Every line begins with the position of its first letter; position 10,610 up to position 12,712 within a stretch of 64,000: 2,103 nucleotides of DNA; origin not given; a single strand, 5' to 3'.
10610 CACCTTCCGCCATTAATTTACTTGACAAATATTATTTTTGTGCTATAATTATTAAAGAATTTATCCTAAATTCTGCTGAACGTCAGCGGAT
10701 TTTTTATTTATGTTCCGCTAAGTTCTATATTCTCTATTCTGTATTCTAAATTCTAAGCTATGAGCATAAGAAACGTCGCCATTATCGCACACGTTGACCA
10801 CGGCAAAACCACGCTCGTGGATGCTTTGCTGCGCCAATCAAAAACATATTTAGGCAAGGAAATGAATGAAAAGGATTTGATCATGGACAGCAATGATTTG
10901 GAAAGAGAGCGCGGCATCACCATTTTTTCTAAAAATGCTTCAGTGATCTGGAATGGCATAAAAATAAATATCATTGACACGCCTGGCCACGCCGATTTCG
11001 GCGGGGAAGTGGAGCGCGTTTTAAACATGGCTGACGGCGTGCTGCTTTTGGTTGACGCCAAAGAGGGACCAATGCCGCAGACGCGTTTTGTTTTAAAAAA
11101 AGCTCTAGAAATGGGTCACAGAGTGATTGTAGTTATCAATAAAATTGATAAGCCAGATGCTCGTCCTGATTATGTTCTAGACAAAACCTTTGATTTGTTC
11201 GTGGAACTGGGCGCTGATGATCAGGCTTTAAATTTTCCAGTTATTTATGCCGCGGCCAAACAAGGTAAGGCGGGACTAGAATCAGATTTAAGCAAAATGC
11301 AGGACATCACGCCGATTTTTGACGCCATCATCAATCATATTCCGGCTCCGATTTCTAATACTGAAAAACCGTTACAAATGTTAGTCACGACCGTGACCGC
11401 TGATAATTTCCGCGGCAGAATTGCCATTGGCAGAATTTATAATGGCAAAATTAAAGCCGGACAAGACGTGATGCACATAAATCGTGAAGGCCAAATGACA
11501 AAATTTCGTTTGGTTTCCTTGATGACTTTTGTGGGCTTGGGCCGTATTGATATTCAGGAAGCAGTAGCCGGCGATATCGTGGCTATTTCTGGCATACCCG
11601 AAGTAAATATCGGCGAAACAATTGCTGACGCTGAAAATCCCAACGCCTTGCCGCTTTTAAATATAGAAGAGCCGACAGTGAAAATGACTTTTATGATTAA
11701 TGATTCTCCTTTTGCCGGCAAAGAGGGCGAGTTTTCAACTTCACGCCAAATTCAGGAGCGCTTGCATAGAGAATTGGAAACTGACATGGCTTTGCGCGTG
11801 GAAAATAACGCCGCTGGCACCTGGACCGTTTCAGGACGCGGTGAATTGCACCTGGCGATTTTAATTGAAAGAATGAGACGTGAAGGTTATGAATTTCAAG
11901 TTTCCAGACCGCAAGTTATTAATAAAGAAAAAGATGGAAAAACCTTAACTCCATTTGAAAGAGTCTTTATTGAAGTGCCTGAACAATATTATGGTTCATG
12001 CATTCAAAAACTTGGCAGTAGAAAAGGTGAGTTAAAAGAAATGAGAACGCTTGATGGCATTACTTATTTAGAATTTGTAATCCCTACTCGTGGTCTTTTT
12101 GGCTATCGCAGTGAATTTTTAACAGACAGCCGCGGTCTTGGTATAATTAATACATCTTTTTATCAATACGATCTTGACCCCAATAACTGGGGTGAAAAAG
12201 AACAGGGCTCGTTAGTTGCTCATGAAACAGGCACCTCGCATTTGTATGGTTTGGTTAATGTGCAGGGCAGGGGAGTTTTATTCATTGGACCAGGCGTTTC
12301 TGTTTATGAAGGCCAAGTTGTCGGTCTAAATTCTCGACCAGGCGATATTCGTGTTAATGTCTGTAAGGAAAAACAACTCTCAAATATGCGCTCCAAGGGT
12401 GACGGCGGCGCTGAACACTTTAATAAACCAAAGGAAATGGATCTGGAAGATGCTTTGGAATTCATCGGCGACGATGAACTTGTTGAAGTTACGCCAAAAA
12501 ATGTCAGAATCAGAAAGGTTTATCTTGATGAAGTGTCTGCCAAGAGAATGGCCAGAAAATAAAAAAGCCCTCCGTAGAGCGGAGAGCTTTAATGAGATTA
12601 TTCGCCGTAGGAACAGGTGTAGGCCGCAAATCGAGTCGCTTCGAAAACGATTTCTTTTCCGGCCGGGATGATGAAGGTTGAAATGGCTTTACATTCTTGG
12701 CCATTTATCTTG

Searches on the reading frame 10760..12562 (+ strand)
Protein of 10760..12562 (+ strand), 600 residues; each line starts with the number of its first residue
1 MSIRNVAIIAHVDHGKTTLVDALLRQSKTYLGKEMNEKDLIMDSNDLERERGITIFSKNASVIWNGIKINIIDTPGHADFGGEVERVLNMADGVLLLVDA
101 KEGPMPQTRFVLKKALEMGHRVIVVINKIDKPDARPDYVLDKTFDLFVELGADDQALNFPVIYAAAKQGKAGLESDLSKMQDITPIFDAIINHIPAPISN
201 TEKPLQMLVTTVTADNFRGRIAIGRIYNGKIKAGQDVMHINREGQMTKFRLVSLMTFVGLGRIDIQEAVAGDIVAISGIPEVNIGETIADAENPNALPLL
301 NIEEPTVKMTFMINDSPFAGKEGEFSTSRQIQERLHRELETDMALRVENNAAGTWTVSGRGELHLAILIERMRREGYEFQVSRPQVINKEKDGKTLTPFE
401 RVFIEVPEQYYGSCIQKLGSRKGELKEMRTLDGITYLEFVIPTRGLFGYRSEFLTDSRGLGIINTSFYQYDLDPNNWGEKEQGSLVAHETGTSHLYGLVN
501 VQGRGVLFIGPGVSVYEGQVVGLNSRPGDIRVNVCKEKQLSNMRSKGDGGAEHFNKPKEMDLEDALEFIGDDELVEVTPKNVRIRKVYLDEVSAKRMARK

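Call 55: search_protein_families(library=pfam, proteins=[window:10760-12562:+], max_evalue=0.001)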
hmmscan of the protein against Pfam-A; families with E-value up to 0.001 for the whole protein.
window:10760-12562:+ (600 aa): 7 families
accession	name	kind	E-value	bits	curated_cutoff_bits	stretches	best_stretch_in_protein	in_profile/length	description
PF00009.33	GTP_EFTU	-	9.9e-56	188.7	26.5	1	2-195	2-187/188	Elongation factor Tu GTP binding domain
PF21018.2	BipA_C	-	3e-41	140.1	23.8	1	482-590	1-109/110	TypA/BipA C-terminal domain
PF00679.30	EFG_C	-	2.2e-17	63.3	27.9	1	398-472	5-80/89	Elongation factor G C-terminus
PF22042.2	EF-G_D2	-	1.1e-13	51.5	27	1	205-289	2-82/84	Elongation factor G domain 2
PF03144.31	GTP_EFTU_D2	-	4.9e-12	46.5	30.3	1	219-289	1-73/73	Elongation factor Tu domain 2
PF01926.29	MMR_HSR1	-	1.9e-07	31.6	21.9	1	6-128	2-113/113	50S ribosome-binding GTPase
PF14492.12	EFG_III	-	3.7e-07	30.5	27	1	328-381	18-73/75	Elongation Factor G, domain III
